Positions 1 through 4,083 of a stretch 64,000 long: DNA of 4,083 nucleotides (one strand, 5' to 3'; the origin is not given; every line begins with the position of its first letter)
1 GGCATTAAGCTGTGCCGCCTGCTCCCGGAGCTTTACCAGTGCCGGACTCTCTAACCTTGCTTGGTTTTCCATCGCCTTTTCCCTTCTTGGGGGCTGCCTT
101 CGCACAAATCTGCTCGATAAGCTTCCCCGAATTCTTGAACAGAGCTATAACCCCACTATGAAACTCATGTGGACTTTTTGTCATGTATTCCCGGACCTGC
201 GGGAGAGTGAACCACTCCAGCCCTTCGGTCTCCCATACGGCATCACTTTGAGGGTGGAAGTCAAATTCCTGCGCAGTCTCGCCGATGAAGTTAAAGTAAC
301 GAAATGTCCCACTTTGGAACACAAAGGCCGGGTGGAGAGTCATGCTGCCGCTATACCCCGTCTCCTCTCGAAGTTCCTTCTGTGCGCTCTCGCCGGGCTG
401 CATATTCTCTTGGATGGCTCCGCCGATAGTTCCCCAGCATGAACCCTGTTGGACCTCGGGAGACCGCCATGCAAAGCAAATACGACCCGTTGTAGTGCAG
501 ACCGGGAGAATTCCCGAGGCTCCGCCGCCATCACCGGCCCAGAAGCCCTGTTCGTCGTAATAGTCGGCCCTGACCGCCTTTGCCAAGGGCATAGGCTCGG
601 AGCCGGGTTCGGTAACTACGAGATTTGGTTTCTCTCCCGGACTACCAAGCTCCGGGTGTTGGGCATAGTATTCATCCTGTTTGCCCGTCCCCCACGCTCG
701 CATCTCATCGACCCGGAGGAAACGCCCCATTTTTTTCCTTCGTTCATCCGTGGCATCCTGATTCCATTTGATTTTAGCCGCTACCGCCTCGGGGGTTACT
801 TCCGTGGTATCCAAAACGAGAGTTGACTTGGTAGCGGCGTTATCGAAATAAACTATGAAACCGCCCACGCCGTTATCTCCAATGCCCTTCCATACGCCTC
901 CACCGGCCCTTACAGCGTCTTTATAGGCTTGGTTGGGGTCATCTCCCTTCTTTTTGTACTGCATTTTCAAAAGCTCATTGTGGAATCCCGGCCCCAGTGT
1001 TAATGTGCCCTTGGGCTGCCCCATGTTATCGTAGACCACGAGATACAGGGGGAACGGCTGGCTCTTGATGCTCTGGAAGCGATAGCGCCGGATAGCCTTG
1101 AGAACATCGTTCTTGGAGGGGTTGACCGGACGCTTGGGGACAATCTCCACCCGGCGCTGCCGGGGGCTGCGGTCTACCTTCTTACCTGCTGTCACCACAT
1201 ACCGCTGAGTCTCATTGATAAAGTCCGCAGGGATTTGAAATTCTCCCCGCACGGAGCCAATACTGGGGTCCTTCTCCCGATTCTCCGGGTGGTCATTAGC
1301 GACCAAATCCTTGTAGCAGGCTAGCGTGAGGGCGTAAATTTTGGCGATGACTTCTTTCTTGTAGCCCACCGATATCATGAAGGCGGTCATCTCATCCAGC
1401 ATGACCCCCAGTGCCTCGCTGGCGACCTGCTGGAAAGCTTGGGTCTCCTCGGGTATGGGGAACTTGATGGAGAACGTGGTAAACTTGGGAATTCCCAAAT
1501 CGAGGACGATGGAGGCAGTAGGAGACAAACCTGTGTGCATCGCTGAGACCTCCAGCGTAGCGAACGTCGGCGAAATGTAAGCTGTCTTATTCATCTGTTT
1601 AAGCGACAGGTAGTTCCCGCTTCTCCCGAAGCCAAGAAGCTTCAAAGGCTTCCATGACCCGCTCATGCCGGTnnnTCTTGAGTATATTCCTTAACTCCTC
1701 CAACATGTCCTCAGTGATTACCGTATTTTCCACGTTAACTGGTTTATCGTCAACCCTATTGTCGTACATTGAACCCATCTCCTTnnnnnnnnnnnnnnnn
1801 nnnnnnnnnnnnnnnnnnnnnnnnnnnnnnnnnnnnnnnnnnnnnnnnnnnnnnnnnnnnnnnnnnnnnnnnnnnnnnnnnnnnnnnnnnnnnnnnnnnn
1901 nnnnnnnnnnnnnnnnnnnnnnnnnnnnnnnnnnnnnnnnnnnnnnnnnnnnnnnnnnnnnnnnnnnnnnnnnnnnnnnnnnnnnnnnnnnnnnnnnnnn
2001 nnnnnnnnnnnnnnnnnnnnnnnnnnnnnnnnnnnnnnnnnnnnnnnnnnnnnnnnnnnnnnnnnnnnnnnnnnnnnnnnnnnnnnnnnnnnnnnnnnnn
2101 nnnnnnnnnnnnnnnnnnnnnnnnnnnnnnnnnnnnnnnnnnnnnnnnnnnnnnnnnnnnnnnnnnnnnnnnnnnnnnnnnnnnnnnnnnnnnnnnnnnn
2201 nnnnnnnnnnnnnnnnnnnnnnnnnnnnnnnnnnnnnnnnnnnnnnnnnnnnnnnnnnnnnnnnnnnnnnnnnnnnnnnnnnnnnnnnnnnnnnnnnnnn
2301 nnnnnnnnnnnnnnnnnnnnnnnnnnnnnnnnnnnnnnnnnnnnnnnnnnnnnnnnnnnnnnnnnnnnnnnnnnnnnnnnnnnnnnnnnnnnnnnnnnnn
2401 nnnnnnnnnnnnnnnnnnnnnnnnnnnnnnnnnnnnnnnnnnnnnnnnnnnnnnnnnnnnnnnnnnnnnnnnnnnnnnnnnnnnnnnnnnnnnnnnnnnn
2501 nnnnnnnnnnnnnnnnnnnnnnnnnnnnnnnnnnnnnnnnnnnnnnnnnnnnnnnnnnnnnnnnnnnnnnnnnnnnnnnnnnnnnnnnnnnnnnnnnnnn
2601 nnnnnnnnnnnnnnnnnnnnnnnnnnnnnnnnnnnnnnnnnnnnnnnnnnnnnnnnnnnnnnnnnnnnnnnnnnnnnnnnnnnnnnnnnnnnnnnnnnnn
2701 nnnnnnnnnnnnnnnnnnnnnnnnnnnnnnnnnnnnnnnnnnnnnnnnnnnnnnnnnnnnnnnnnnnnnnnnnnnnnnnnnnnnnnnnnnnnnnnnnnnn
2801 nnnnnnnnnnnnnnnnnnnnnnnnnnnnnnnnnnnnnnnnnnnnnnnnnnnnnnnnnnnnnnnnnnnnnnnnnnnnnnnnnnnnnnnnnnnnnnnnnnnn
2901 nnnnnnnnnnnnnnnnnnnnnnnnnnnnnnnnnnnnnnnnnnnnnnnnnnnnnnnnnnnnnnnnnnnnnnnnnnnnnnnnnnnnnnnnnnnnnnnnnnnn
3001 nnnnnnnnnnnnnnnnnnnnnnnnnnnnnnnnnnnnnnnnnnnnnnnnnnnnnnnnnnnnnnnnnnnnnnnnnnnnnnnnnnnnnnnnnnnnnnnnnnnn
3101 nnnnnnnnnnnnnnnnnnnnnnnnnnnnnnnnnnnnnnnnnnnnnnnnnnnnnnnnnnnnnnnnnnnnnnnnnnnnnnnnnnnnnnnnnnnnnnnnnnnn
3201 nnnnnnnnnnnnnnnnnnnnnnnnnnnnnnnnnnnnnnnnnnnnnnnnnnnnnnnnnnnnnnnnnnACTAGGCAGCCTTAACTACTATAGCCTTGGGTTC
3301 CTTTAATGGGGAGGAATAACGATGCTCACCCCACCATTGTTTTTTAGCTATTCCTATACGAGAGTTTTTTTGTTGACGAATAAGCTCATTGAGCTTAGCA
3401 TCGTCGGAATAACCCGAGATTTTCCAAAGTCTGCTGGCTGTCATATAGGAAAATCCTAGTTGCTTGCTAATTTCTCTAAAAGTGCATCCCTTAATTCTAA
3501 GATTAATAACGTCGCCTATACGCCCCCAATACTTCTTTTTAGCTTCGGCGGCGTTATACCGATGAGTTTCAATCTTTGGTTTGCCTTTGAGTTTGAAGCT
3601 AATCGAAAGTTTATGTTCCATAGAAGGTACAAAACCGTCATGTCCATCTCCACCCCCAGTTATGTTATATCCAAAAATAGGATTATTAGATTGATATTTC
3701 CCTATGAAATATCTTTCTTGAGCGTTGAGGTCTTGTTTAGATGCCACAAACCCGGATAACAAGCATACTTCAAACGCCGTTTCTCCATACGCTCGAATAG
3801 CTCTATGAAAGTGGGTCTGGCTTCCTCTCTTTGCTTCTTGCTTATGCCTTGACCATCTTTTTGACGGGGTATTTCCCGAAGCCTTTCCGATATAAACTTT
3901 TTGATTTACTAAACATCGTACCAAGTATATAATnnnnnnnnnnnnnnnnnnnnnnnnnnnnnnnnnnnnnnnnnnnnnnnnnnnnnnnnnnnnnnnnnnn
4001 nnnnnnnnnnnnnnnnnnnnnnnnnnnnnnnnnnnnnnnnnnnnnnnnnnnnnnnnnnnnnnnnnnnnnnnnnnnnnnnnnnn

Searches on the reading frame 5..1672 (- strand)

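Call 22: search_protein_families(library=pfam, proteins=[window:5-1672:-], max_evalue=0.001)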
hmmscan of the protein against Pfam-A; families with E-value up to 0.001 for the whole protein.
window:5-1672:- (555 aa): 1 family
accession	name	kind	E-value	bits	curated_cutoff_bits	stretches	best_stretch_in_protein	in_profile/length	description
PF00293.34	NUDIX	-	2e-08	34.8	21.1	1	386-499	6-125/134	NUDIX domain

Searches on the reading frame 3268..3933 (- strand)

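Call 22: search_protein_families(library=pfam, proteins=[window:3268-3933:-], max_evalue=0.001)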
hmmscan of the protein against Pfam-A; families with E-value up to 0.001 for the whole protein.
window:3268-3933:- (221 aa): 1 family
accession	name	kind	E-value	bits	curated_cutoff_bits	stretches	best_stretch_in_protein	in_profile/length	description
PF01541.30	GIY-YIG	-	3.6e-10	40.4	22.6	1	2-84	4-75/78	GIY-YIG catalytic domain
